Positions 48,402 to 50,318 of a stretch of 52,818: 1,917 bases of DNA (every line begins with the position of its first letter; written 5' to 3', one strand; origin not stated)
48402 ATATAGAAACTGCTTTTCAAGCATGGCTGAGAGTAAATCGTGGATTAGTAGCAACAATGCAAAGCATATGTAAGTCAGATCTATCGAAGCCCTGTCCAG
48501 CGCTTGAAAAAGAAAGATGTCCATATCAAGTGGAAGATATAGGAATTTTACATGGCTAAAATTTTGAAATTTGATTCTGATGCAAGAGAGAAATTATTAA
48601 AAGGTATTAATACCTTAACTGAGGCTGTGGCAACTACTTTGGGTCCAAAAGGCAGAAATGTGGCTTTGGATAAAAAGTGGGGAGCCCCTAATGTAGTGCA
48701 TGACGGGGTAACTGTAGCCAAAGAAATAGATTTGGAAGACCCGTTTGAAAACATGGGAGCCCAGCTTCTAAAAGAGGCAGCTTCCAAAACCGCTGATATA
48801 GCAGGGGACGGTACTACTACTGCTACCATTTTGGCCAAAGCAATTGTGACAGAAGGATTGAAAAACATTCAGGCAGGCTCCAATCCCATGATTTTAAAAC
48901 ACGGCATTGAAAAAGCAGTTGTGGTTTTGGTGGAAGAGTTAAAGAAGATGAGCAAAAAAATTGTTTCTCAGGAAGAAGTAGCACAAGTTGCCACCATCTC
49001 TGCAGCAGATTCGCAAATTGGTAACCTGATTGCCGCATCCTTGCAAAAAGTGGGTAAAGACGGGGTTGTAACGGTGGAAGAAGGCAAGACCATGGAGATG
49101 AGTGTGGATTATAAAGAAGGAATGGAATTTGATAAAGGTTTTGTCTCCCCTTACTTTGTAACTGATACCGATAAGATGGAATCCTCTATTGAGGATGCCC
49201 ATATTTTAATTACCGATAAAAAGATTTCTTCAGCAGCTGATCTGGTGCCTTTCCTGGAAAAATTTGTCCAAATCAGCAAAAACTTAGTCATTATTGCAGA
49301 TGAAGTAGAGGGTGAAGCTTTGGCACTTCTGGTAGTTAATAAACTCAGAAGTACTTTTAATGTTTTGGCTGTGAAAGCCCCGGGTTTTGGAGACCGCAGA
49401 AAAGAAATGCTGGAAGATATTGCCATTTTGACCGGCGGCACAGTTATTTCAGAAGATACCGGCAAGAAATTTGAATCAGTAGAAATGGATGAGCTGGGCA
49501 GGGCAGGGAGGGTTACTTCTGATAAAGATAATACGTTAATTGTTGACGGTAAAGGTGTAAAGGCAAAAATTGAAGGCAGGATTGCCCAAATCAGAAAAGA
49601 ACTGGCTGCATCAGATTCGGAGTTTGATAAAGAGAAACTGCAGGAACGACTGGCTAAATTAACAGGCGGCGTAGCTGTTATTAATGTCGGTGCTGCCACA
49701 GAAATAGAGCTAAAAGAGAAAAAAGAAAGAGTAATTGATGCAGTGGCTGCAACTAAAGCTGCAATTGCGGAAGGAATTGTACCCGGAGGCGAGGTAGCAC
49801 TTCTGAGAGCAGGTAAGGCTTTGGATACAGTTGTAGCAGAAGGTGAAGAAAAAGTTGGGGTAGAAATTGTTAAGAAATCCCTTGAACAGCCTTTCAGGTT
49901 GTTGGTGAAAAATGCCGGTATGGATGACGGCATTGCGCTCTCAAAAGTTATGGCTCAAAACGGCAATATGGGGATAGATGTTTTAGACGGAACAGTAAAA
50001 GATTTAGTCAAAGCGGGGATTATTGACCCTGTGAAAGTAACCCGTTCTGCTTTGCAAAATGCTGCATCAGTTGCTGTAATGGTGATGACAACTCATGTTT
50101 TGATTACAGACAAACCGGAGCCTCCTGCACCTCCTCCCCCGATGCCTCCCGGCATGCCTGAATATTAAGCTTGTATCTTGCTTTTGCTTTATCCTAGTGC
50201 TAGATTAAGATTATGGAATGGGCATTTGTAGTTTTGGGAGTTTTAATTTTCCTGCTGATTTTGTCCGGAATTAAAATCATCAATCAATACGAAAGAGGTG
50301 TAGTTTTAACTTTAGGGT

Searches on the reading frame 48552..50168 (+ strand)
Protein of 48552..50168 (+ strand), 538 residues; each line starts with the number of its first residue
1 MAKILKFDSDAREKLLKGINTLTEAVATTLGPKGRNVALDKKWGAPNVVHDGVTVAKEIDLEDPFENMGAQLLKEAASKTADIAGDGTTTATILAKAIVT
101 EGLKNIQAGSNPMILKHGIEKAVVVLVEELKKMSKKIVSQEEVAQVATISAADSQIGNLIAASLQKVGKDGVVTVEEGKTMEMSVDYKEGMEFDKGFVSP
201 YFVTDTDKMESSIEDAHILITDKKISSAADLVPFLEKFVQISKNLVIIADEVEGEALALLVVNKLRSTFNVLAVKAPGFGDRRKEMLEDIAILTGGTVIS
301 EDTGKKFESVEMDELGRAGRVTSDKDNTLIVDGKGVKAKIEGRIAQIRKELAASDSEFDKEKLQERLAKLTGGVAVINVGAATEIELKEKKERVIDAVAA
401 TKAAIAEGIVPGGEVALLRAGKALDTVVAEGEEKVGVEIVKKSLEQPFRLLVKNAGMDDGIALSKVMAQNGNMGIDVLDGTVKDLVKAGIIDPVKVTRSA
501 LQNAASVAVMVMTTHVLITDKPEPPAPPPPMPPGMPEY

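Call 34: search_protein_families(library=pfam, proteins=[window:48552-50168:+], max_evalue=0.00001)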
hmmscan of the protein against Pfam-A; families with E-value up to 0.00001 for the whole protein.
window:48552-50168:+ (538 aa): 1 family
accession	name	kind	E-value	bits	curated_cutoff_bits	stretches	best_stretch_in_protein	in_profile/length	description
PF00118.29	Cpn60_TCP1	-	9.8e-71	239.3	34.3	1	22-521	1-489/490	TCP-1/cpn60 chaperonin family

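Call 35: find_related_loci(query=window:48552-50168:+, collection=genome_contigs, flank=1000)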
Query window:48552-50168:+ (538 aa) in genome_contigs; peptide patterns used: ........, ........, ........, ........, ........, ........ (x = any residue, [..] = any of these).
600 stretches matched a pattern (row limit reached: there are more); 594 encode a relative of the query (tblastn E <= 1e-3); the best 80 are kept; 80 distinct loci.
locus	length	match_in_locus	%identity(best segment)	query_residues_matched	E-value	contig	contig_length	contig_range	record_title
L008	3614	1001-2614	90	1-538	0e+0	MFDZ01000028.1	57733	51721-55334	MAG: Candidatus Daviesbacteria bacterium RIFCSPLOWO2_02_FULL_41_8 rifcsplowo2_02_scaffold_2051, whole genome shotgun seq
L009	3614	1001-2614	90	1-538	0e+0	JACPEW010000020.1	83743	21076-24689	MAG: Candidatus Daviesbacteria bacterium isolate NC_groundwater_345_Ag_B-0.1um_36_18 GD18-4_B1_scaffold_795780, whole ge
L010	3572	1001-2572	90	2-525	0e+0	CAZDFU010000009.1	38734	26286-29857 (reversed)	MAG TPA_asm: uncultured Gammaproteobacteria bacterium isolate binchicken_co251_985 genome assembly, contig: NODE_1450_le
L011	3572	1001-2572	82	1-523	0e+0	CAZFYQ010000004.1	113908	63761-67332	MAG TPA_asm: uncultured Gammaproteobacteria bacterium isolate SRP200132_co1_341 genome assembly, contig: NODE_162_length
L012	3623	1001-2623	74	1-538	0e+0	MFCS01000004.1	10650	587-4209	MAG: Candidatus Daviesbacteria bacterium RIFCSPHIGHO2_01_FULL_41_45 rifcsphigho2_01_scaffold_16478, whole genome shotgun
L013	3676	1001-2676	70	1-538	0e+0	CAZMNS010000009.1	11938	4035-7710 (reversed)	MAG TPA_asm: uncultured Gammaproteobacteria bacterium isolate binchicken_co38_1180 genome assembly, contig: NODE_11357_l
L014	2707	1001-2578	67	1-523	0e+0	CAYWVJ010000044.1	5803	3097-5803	MAG TPA_asm: uncultured Gammaproteobacteria bacterium isolate SRP093762_co1_96 genome assembly, contig: NODE_7543_length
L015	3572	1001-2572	69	1-523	0e+0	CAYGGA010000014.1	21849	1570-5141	MAG TPA_asm: uncultured Gammaproteobacteria bacterium isolate ERP113451_co3_23 genome assembly, contig: NODE_1751_length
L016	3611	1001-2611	65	1-534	0e+0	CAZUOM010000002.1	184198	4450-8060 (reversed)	MAG TPA_asm: uncultured Gammaproteobacteria bacterium isolate binchicken_co341_72 genome assembly, contig: NODE_3_length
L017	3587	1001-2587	65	1-523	0e+0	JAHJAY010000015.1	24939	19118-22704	MAG: Patescibacteria group bacterium isolate Modern_marine.mb.231 Modern_marine.mb.231_k141_761195, whole genome shotgun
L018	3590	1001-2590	66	1-527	0e+0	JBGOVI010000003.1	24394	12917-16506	MAG: Patescibacteria group bacterium isolate OBJ_0618_7090110_119 k141_4983558_length_24394_cov_15.7825, whole genome sh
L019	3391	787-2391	67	1-532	0e+0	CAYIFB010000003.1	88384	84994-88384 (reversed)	MAG TPA_asm: uncultured Gammaproteobacteria bacterium isolate ERP119705_co19_135 genome assembly, contig: NODE_95_length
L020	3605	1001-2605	64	1-527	0e+0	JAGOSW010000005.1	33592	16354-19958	Candidatus Woesebacteria bacterium isolate Gw_Eff_bin_35 Gw_Eff_2374_length_33592_cov_20.737128, whole genome shotgun se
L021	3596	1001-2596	63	1-529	0e+0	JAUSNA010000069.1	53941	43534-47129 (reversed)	MAG: Candidatus Levyibacteriota bacterium isolate E19_metabat.bin.104 E19_k141_378344, whole genome shotgun sequence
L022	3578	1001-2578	64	1-523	0e+0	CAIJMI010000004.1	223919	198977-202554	Candidatus Gottesmanbacteria bacterium isolate LaPlata-b_bin-0620 genome assembly, contig: bin-0620:4/5, whole genome sh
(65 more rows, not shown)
